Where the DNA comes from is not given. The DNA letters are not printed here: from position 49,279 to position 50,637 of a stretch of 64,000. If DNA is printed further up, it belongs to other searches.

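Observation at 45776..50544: Five-gene translationally coupled operon: CgeB-like GT, sugar nucleotidyltransferase, PIG-L deacetylase, GT4, FemAB/CelD-type GNAT. Mycothiol/bacillithiol-like logic with no polymer-export genes.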

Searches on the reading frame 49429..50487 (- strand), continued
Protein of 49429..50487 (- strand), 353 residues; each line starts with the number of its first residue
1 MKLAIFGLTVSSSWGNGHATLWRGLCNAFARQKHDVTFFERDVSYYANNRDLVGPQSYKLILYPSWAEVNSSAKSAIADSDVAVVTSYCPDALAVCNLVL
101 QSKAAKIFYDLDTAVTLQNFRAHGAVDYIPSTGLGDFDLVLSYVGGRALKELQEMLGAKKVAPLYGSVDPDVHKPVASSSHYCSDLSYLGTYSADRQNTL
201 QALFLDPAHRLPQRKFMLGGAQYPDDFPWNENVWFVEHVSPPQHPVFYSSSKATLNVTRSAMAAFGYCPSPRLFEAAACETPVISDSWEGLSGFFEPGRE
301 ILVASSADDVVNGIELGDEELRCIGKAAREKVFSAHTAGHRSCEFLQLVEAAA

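Call 64: search_protein_families(library=ncbifam, proteins=[L034:7308-8408:+, L034:8408-9004:+, L034:9001-10101:+, L034:10105-10914:+, L034:10911-11675:+, L034:11675-12625:+, L034:12613-13818:+, L034:16189-17475:+, L033:13688-14203:+, L033:12698-13672:+], max_evalue=0.00001)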
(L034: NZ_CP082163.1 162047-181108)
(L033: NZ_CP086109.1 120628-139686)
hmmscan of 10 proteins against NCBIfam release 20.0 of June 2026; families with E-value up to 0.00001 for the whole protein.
L034:7308-8408:+ (366 aa): 1 family
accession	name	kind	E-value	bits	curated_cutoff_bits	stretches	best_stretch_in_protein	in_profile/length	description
TIGR03450.1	mycothiol_INO1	equivalog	6.7e-159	528.8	638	1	11-360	1-355/355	inositol-3-phosphate synthase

L034:8408-9004:+ (198 aa): 10 families
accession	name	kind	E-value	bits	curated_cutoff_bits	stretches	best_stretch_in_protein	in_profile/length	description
TIGR03848.1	MSMEG_4193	subfamily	5.1e-35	120.8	203.85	1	6-194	3-198/204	MSMEG_4193 family putative phosphomutase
TIGR03162.1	ribazole_cobC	equivalog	5.5e-35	120.4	162.9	1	5-179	1-175/176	alpha-ribazole phosphatase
NF005567.0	PRK07238.1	equivalog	2.5e-24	86.3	326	1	6-180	181-358/378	bifunctional RNase H/acid phosphatase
NF038349.1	dPGM_arch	equivalog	4.3e-16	59.4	225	1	7-192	3-180/194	2,3-diphosphoglycerate-dependent phosphoglycerate mutase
NF045917.1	PhserinePhPspA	equivalog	7.6e-16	58.4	350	1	33-193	32-195/211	phosphoserine phosphatase PspA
NF011580.0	PRK15004.1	equivalog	1.7e-14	54.3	250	1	5-196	3-197/203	adenosylcobalamin/alpha-ribazole phosphatase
NF009993.0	PRK13462.1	equivalog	3.2e-10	40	226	1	25-189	28-188/203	acid phosphatase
NF002339.0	PRK01295.1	equivalog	9e-08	31.8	316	1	1-176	1-186/206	2,3-bisphosphoglycerate-dependent phosphoglycerate mutase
NF009994.0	PRK13463.1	equivalog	1.1e-07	31.9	277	1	50-168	51-171/203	phosphoserine phosphatase 1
NF002901.0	PRK03482.1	equivalog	8.7e-07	28.8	261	1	5-149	4-151/215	2,3-diphosphoglycerate-dependent phosphoglycerate mutase GpmB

L034:9001-10101:+ (366 aa): 0 families

L034:10105-10914:+ (269 aa): 5 families
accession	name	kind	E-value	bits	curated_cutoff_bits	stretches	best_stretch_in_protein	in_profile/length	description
TIGR03992.1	Arch_glmU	subfamily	2.7e-15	56.2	292.1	1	2-224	2-215/393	bifunctional sugar-1-phosphate nucleotidylyltransferase/acetyltransferase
TIGR01208.1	rmlA_long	equivalog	2.7e-13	49.5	320.25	1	3-167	2-165/353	glucose-1-phosphate thymidylyltransferase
NF041313.1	UDPGP_AglF_Halo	equivalog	1.9e-12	47.1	400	1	1-225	1-223/234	UTP--glucose-1-phosphate uridylyltransferase AglF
TIGR01207.1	rmlA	equivalog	4.6e-09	35.8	360.65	1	3-234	2-234/286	glucose-1-phosphate thymidylyltransferase RfbA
TIGR01099.1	galU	equivalog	1.2e-08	34.8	326.8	0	4-74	5-68/261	UTP--glucose-1-phosphate uridylyltransferase GalU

L034:10911-11675:+ (254 aa): 14 families
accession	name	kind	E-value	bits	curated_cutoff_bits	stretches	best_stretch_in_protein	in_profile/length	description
TIGR04290.1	meth_Rta_06860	hypoth_equivalog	5.2e-113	376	300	1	11-235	2-226/226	TIGR04290 family methyltransferase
TIGR00452.1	TIGR00452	equivalog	2.2e-21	76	275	1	43-157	103-219/316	tRNA 5-methoxyuridine(34)/uridine 5-oxyacetic acid(34) synthase CmoB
NF011650.0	PRK15068.1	equivalog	5.7e-20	71.4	209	1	43-152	108-218/324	tRNA 5-methoxyuridine(34)/uridine 5-oxyacetic acid(34) synthase CmoB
TIGR01983.1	UbiG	equivalog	3.2e-14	52.8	102.95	1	55-160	46-152/228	bifunctional 2-polyprenyl-6-hydroxyphenol methylase/3-demethylubiquinol 3-O-methyltransferase UbiG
NF043040.1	corrin_prot_MT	hypoth_equivalog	1.2e-11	44.5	180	1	58-138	41-124/216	corrinoid protein-associated methyltransferase CpaM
NF001790.0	PRK00517.3-3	equivalog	1.2e-09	37.9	269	1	57-162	121-227/262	50S ribosomal protein L11 methyltransferase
TIGR02021.1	BchM-ChlM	equivalog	8e-09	35.2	158.9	1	53-137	48-131/218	magnesium protoporphyrin IX methyltransferase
NF011529.0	PRK14968.1-3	equivalog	3.3e-08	33.2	162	1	58-130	34-104/198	putative methyltransferase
TIGR00406.1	prmA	equivalog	7.2e-07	28.9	183.15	1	57-129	158-230/288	50S ribosomal protein L11 methyltransferase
NF001785.0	PRK00517.2-2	equivalog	1.3e-06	27.8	188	1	56-129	143-216/282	50S ribosomal protein L11 methyltransferase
NF041537.1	ArsM_AhpD_UU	exception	1.3e-06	27.4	510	1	58-134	76-155/345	arsenite methyltransferase/AhpD domain selenoprotein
NF008264.0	PRK11036.1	equivalog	2.9e-06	26.9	366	1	61-152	47-140/261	tRNA uridine 5-oxyacetic acid(34) methyltransferase CmoM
TIGR04345.1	ovoA_Cterm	equivalog_domain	4e-06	26.5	170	0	104-158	114-169/242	putative 4-mercaptohistidine N1-methyltransferase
NF047649.1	MTase_UXPK_star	exception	7.5e-06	25.2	460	1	58-134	77-156/283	methyltransferase/UXPK-star double selenoprotein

L034:11675-12625:+ (316 aa): 0 families

L034:12613-13818:+ (401 aa): 5 families
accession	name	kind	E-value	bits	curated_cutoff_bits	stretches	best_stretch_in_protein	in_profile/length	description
NF003766.0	PRK05362.1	equivalog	2.6e-153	510.5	256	1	2-401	5-391/396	phosphopentomutase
TIGR01696.1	deoB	equivalog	1e-137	459.1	341.2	1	2-397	1-378/381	phosphopentomutase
NF009049.0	PRK12383.1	equivalog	2.3e-44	151.9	254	2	241-401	238-397/408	phosphopentomutase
TIGR01307.1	pgm_bpd_ind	equivalog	5.1e-08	31.8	330.65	1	292-395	386-495/504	2,3-bisphosphoglycerate-independent phosphoglycerate mutase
TIGR00306.2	apgM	subfamily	6.4e-06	25.4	320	1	305-370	304-370/403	2,3-bisphosphoglycerate-independent phosphoglycerate mutase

L034:16189-17475:+ (428 aa): 15 families
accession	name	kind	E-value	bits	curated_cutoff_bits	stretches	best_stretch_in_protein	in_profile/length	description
TIGR04295.1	B12_rSAM_oligo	hypoth_equivalog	2.3e-215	715.1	400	1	3-423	1-422/422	TIGR04295 family B12-binding domain-containing radical SAM protein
TIGR04367.1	HpnR_B12_rSAM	equivalog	9.7e-20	70.5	650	1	27-359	22-348/490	hopanoid C-3 methylase HpnR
TIGR02026.1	BchE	equivalog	1.6e-19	70.2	481.35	1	3-343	1-344/497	magnesium-protoporphyrin IX monomethyl ester anaerobic oxidative cyclase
TIGR04072.2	rSAM_ladder_B12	equivalog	7e-18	64.5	360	1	27-350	18-336/443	lipid biosynthesis B12-binding/radical SAM protein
NF050148.1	rSAM_ApyD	equivalog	7.9e-13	47.7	750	1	89-332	91-334/645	RiPP biosynthesis radical SAM protein ApyD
TIGR04385.1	B12_rSAM_cofa1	equivalog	1.3e-11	44.4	450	1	34-348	27-349/438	B12 lower ligand biosynthesis radical SAM protein BzaD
NF038361.1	rSAM_Sden_1168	equivalog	1.8e-11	43.3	575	1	122-257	189-339/560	Sden_1168 family B12-binding radical SAM P-methyltransferase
TIGR04013.1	B12_SAM_MJ_1487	hypoth_equivalog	3.8e-11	42.5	251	1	103-252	70-203/382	TIGR04013 family B12-binding domain/radical SAM domain-containing protein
TIGR04479.1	bcpD_PhpK_rSAM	subfamily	6.1e-11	41.4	600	1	190-320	230-367/504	PhpK family radical SAM P-methyltransferase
NF040546.1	rSAM_CUAEP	equivalog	1.3e-09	37.3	500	1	25-316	11-295/468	CUAEP/CCAEP-tail radical SAM (seleno)protein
TIGR03975.1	rSAM_ocin_1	subfamily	3.2e-09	35.9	281.85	1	127-307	183-375/606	RiPP maturation radical SAM C-methyltransferase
TIGR04014.1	B12_SAM_MJ_0865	equivalog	2.6e-08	33.1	360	1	107-247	71-207/434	methyl-coenzyme M reductase glutamine C-methyltransferase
NF033070.1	rSAM_AprD4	equivalog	7.6e-08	31.7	500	1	187-333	182-335/456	AprD4 family radical SAM diol-dehydratase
NF040542.1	rSAM_RCCLKC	equivalog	8.4e-07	28.5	450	1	92-280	65-266/423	arsinothricin biosynthesis radical SAM protein ArsL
TIGR03471.1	HpnJ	equivalog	4e-06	26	577.6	1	94-304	86-307/472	hopanoid biosynthesis associated radical SAM protein HpnJ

L033:13688-14203:+ (171 aa): 2 families
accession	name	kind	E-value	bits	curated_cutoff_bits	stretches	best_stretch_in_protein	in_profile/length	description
NF002959.0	PRK03624.1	equivalog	2.3e-08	33.8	124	1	79-134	75-130/147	GNAT family acetyltransferase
TIGR01575.1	rimI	equivalog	2.5e-07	30.9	86.4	1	47-150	30-129/132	ribosomal protein S18-alanine N-acetyltransferase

L033:12698-13672:+ (324 aa): 1 family
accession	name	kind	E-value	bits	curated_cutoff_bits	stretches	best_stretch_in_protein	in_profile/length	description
NF047385.1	T4SS_GNAT_BspF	exception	5.1e-09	35.2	775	1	163-280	228-345/428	type IV secretion system effector crotonyl transferase BspF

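Call 68: search_protein_families(library=pfam, proteins=[L033:14191-14970:-], max_evalue=0.001)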
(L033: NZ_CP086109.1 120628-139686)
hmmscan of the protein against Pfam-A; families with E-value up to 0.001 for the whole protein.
L033:14191-14970:- (259 aa): 1 family
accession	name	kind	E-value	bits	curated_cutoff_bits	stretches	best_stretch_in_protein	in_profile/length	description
PF03479.20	PCC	-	8.5e-17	62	25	2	157-258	4-112/117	Plants and Prokaryotes Conserved (PCC) domain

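Call 77: find_homologous_proteins(query=L033:12698-13669:+)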
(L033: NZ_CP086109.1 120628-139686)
Query L033:12698-13669:+ (324 aa): 1660 proteins with E <= 0.001 among 8000 candidates; the best 120 are listed.
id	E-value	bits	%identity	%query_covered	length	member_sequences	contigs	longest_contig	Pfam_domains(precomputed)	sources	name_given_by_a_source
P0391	1.9e-218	743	98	100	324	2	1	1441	PF13480.14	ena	-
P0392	7.9e-190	649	87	95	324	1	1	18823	PF13480.14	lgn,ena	-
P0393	5.7e-178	610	81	100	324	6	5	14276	PF13480.14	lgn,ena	-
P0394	1.2e-152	526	73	100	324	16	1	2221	PF13480.14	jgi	jgi:CelD/BcsL family acetyltransferase involved in cellulose biosynthesis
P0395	2.2e-147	509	73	98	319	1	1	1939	PF13480.14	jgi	jgi:CelD/BcsL family acetyltransferase involved in cellulose biosynthesis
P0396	3.4e-136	472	68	99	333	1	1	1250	PF13480.14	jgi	jgi:CelD/BcsL family acetyltransferase involved in cellulose biosynthesis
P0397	1.5e-110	388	59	99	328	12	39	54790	PF13480.14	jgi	jgi:CelD/BcsL family acetyltransferase involved in cellulose biosynthesis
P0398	1.5e-108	381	61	95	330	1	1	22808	PF13480.14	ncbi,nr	ncbi:MAG TPA: GNAT family N-acetyltransferase [Alphaproteobacteria bacterium]|nr:GNAT family N-acety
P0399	1.8e-104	368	55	99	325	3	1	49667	PF13480.14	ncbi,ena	-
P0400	2.1e-103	364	53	100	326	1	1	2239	PF13480.14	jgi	jgi:CelD/BcsL family acetyltransferase involved in cellulose biosynthesis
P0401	3.4e-103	364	55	99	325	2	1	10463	PF13480.14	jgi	jgi:CelD/BcsL family acetyltransferase involved in cellulose biosynthesis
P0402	9.9e-103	362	55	99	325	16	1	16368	PF13480.14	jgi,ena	jgi:CelD/BcsL family acetyltransferase involved in cellulose biosynthesis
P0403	2.0e-102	361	56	99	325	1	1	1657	PF13480.14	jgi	jgi:CelD/BcsL family acetyltransferase involved in cellulose biosynthesis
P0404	4.8e-99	350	54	96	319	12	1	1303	PF13480.14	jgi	jgi:CelD/BcsL family acetyltransferase involved in cellulose biosynthesis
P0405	1.6e-98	348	52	97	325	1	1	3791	PF13480.14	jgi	jgi:CelD/BcsL family acetyltransferase involved in cellulose biosynthesis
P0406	1.8e-98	348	53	98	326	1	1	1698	PF13480.14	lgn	-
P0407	2.5e-98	348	58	93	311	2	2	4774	PF13480.14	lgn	-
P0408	9.6e-98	346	52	98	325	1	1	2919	PF13480.14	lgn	-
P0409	4.9e-97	343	52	99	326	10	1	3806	PF13480.14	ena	-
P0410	2.7e-95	338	54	96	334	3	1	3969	PF13480.14,PF00583.32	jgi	jgi:CelD/BcsL family acetyltransferase involved in cellulose biosynthesis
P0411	2.3e-94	335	51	99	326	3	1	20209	PF13480.14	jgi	jgi:CelD/BcsL family acetyltransferase involved in cellulose biosynthesis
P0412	3.3e-94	334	55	94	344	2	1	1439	PF13480.14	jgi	jgi:CelD/BcsL family acetyltransferase involved in cellulose biosynthesis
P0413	1.4e-93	332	54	96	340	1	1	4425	PF13480.14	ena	-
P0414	7.2e-93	330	55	96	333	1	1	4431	PF13480.14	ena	-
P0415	1.0e-92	329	54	96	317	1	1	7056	PF13480.14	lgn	-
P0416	1.1e-92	329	51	97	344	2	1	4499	PF13480.14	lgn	-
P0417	4.3e-92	327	54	98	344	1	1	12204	PF13480.14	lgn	-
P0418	6.2e-92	327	52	96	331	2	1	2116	PF13480.14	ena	-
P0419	2.1e-90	322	52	95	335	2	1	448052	PF13480.14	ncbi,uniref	ncbi:GNAT family N-acetyltransferase [Rhodospirillaceae bacterium SYSU D60014]|uniref:GNAT family N-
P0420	2.5e-90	321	54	95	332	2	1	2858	PF13480.14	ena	-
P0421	4.2e-90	321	52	96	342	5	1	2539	PF13480.14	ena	-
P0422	1.3e-89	319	49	99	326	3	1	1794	PF13480.14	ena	-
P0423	2.6e-89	318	52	96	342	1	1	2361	PF13480.14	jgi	jgi:CelD/BcsL family acetyltransferase involved in cellulose biosynthesis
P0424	3.9e-89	317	54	95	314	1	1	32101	PF13480.14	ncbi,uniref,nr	ncbi:GNAT family N-acetyltransferase [Arenibaculum sp.]|uniref:GNAT family N-acetyltransferase n=1 T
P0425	5.7e-89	317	50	98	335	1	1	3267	PF13480.14,PF00583.32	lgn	-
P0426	5.9e-89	317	51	96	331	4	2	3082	PF13480.14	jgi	jgi:CelD/BcsL family acetyltransferase involved in cellulose biosynthesis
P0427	6.0e-89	317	52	95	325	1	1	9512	PF13480.14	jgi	jgi:CelD/BcsL family acetyltransferase involved in cellulose biosynthesis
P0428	9.7e-89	316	50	96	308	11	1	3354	PF13480.14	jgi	jgi:CelD/BcsL family acetyltransferase involved in cellulose biosynthesis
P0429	1.0e-88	316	52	96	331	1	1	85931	PF13480.14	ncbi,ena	-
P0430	1.1e-88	316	49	97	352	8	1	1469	PF13480.14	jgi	jgi:CelD/BcsL family acetyltransferase involved in cellulose biosynthesis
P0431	1.2e-88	316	50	96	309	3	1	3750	PF13480.14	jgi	jgi:CelD/BcsL family acetyltransferase involved in cellulose biosynthesis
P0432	3.6e-88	314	50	98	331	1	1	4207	PF13480.14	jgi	-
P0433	4.8e-88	314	51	96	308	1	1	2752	PF13480.14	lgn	-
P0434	4.9e-88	314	50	97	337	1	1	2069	PF13480.14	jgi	jgi:CelD/BcsL family acetyltransferase involved in cellulose biosynthesis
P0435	8.3e-88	313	53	94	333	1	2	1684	PF13480.14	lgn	-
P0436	8.7e-88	313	52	96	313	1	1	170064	PF13480.14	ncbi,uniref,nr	ncbi:GNAT family N-acetyltransferase [Microvirga roseola]|uniref:GNAT family N-acetyltransferase n=1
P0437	1.0e-87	313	52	98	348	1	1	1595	PF13480.14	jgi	jgi:CelD/BcsL family acetyltransferase involved in cellulose biosynthesis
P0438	1.8e-87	312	52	97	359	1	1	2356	PF13480.14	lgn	-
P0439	2.2e-87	312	58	81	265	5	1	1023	PF13480.14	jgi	jgi:CelD/BcsL family acetyltransferase involved in cellulose biosynthesis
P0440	2.2e-87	312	53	93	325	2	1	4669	PF13480.14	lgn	-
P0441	3.0e-87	311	52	94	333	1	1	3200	PF13480.14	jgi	jgi:CelD/BcsL family acetyltransferase involved in cellulose biosynthesis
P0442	3.0e-87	311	51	96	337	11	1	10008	PF13480.14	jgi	jgi:CelD/BcsL family acetyltransferase involved in cellulose biosynthesis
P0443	5.4e-87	310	51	96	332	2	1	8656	PF13480.14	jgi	jgi:CelD/BcsL family acetyltransferase involved in cellulose biosynthesis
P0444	6.5e-87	310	50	96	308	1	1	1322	PF13480.14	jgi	jgi:CelD/BcsL family acetyltransferase involved in cellulose biosynthesis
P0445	1.3e-86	309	53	97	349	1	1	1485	PF13480.14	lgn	-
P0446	1.3e-86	309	50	96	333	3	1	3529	PF13480.14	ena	-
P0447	1.4e-86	309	51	93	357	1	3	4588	PF13480.14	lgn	-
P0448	2.0e-86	309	51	94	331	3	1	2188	PF13480.14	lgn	-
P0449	2.1e-86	308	51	96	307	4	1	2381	PF13480.14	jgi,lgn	jgi:CelD/BcsL family acetyltransferase involved in cellulose biosynthesis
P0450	2.4e-86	308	50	98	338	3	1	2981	PF13480.14,PF00583.32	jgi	jgi:CelD/BcsL family acetyltransferase involved in cellulose biosynthesis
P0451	4.4e-86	307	52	94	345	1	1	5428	PF13480.14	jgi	jgi:CelD/BcsL family acetyltransferase involved in cellulose biosynthesis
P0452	8.4e-86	306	49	97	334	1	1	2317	PF13480.14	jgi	jgi:CelD/BcsL family acetyltransferase involved in cellulose biosynthesis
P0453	1.8e-85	305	49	99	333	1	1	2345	PF13480.14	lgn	-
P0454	2.4e-85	305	49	94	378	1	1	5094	PF13480.14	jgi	jgi:CelD/BcsL family acetyltransferase involved in cellulose biosynthesis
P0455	2.5e-85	305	48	96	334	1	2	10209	PF13480.14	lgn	-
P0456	2.7e-85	305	51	96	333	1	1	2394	PF13480.14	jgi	jgi:CelD/BcsL family acetyltransferase involved in cellulose biosynthesis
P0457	2.8e-85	305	49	93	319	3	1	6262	PF13480.14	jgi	jgi:CelD/BcsL family acetyltransferase involved in cellulose biosynthesis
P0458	4.8e-85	304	49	96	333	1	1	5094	PF13480.14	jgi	jgi:CelD/BcsL family acetyltransferase involved in cellulose biosynthesis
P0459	5.0e-85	304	50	92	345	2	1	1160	PF13480.14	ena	-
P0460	5.4e-85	304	57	82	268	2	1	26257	PF13480.14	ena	-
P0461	5.9e-85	304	49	94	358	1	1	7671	PF13480.14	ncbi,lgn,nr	ncbi:MAG: GNAT family N-acetyltransferase [Armatimonadetes bacterium]|nr:GNAT family N-acetyltransfe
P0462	7.6e-85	303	51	96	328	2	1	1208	PF13480.14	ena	-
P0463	7.8e-85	303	51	94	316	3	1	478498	PF13480.14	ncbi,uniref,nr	ncbi:GNAT family N-acetyltransferase [Chelativorans sp. M5D2P16]|uniref:GNAT family N-acetyltransfer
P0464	8.4e-85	303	50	96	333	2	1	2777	PF13480.14,PF00583.32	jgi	jgi:CelD/BcsL family acetyltransferase involved in cellulose biosynthesis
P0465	9.5e-85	303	51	95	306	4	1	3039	PF13480.14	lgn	-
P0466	1.1e-84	303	51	94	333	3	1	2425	PF13480.14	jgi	jgi:CelD/BcsL family acetyltransferase involved in cellulose biosynthesis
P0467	1.3e-84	303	52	94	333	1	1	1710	PF13480.14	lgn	-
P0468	2.9e-84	301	52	94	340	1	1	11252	PF13480.14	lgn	-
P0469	3.0e-84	301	47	97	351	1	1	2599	PF13480.14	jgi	jgi:CelD/BcsL family acetyltransferase involved in cellulose biosynthesis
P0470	3.6e-84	301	46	98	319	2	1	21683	PF13480.14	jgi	jgi:CelD/BcsL family acetyltransferase involved in cellulose biosynthesis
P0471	4.9e-84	301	50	96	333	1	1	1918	PF13480.14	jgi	jgi:CelD/BcsL family acetyltransferase involved in cellulose biosynthesis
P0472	7.6e-84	300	48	100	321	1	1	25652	PF13480.14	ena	-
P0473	9.1e-84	300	48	98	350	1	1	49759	PF13480.14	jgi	jgi:CelD/BcsL family acetyltransferase involved in cellulose biosynthesis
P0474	1.9e-83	299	50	96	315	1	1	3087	PF13480.14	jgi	jgi:CelD/BcsL family acetyltransferase involved in cellulose biosynthesis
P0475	2.4e-83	298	48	97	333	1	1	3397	PF13480.14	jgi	jgi:CelD/BcsL family acetyltransferase involved in cellulose biosynthesis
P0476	2.6e-83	298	51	93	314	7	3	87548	PF13480.14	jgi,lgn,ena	jgi:Protein involved in cellulose biosynthesis (CelD)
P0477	2.8e-83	298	50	96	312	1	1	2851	PF13480.14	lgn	-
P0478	3.2e-83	298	51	94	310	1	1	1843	PF13480.14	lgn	-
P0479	3.5e-83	298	49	97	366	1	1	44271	PF13480.14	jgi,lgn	jgi:CelD/BcsL family acetyltransferase involved in cellulose biosynthesis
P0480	4.8e-83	297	48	94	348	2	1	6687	PF13480.14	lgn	-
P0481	5.0e-83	297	48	97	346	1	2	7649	PF13480.14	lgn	-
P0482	5.5e-83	297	48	96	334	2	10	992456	PF13480.14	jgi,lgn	jgi:CelD/BcsL family acetyltransferase involved in cellulose biosynthesis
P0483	6.5e-83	297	48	96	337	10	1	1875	PF13480.14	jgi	jgi:CelD/BcsL family acetyltransferase involved in cellulose biosynthesis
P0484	7.6e-83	297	51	93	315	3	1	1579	PF13480.14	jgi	-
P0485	1.1e-82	296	52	94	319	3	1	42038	PF13480.14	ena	-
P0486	2.2e-82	295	48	95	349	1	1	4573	PF13480.14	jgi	jgi:CelD/BcsL family acetyltransferase involved in cellulose biosynthesis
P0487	2.7e-82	295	48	96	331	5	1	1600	PF13480.14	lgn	-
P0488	3.0e-82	295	49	96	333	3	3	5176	PF13480.14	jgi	jgi:CelD/BcsL family acetyltransferase involved in cellulose biosynthesis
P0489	3.0e-82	295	45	98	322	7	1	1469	PF13480.14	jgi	jgi:CelD/BcsL family acetyltransferase involved in cellulose biosynthesis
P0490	3.4e-82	295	48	96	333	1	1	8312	PF13480.14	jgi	jgi:CelD/BcsL family acetyltransferase involved in cellulose biosynthesis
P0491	3.5e-82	295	48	94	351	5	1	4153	PF13480.14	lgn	-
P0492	4.6e-82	294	45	99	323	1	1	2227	PF13480.14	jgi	jgi:CelD/BcsL family acetyltransferase involved in cellulose biosynthesis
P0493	6.9e-82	294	50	90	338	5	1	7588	PF13480.14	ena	-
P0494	7.8e-82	293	48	93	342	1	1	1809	PF13480.14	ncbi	-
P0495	7.8e-82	293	51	97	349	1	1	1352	PF13480.14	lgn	-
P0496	8.7e-82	293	47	96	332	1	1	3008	PF13480.14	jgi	jgi:CelD/BcsL family acetyltransferase involved in cellulose biosynthesis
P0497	9.9e-82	293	48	96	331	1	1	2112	PF13480.14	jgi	jgi:CelD/BcsL family acetyltransferase involved in cellulose biosynthesis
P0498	1.1e-81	293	48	98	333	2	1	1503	PF13480.14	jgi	jgi:CelD/BcsL family acetyltransferase involved in cellulose biosynthesis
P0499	1.2e-81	293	48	98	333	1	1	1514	PF13480.14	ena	-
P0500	1.3e-81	293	49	96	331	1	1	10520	PF13480.14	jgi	jgi:CelD/BcsL family acetyltransferase involved in cellulose biosynthesis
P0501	1.4e-81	293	50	92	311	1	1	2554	PF13480.14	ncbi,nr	ncbi:MAG TPA: GNAT family N-acetyltransferase, partial [Armatimonadota bacterium]|nr:GNAT family N-a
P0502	1.6e-81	292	46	98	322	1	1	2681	PF13480.14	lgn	-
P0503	1.8e-81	292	47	97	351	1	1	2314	PF13480.14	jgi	jgi:CelD/BcsL family acetyltransferase involved in cellulose biosynthesis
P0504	1.9e-81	292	46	97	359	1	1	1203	PF13480.14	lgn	-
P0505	2.0e-81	292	48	98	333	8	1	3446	PF13480.14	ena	-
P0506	2.1e-81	292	51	93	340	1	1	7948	PF13480.14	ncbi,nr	ncbi:MAG TPA: GNAT family N-acetyltransferase [Geminicoccaceae bacterium]|nr:GNAT family N-acetyltra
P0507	2.4e-81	292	47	94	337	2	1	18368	PF13480.14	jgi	jgi:CelD/BcsL family acetyltransferase involved in cellulose biosynthesis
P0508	2.8e-81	292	49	95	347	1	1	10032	PF13480.14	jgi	jgi:CelD/BcsL family acetyltransferase involved in cellulose biosynthesis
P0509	3.2e-81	291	49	96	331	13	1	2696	PF13480.14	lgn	-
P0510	3.7e-81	291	49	98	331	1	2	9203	PF13480.14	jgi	jgi:CelD/BcsL family acetyltransferase involved in cellulose biosynthesis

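Call 78: find_encoding_contigs(protein=P0461, flank=10000, max_places=1)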
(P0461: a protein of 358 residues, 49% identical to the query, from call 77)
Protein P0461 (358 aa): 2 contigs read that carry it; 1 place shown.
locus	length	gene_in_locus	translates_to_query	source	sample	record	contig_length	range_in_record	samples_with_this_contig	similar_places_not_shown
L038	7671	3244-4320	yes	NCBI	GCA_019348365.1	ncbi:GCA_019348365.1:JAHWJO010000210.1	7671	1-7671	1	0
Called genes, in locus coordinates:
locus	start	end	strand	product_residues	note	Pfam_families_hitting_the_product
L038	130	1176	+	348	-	-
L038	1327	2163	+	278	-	PF02585:PIG-L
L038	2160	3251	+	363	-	PF13439:Glyco_transf_4, PF00534:Glycos_transf_1, PF13692:Glyco_trans_1_4, PF13524:Glyco_trans_1_2 (weak)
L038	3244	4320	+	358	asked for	PF13480:Acetyltransf_6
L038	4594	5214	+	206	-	PF00583:Acetyltransf_1, PF13673:Acetyltransf_10, PF13508:Acetyltransf_7, PF08445:FR47 (weak)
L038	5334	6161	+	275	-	-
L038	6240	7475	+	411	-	-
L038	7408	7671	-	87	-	?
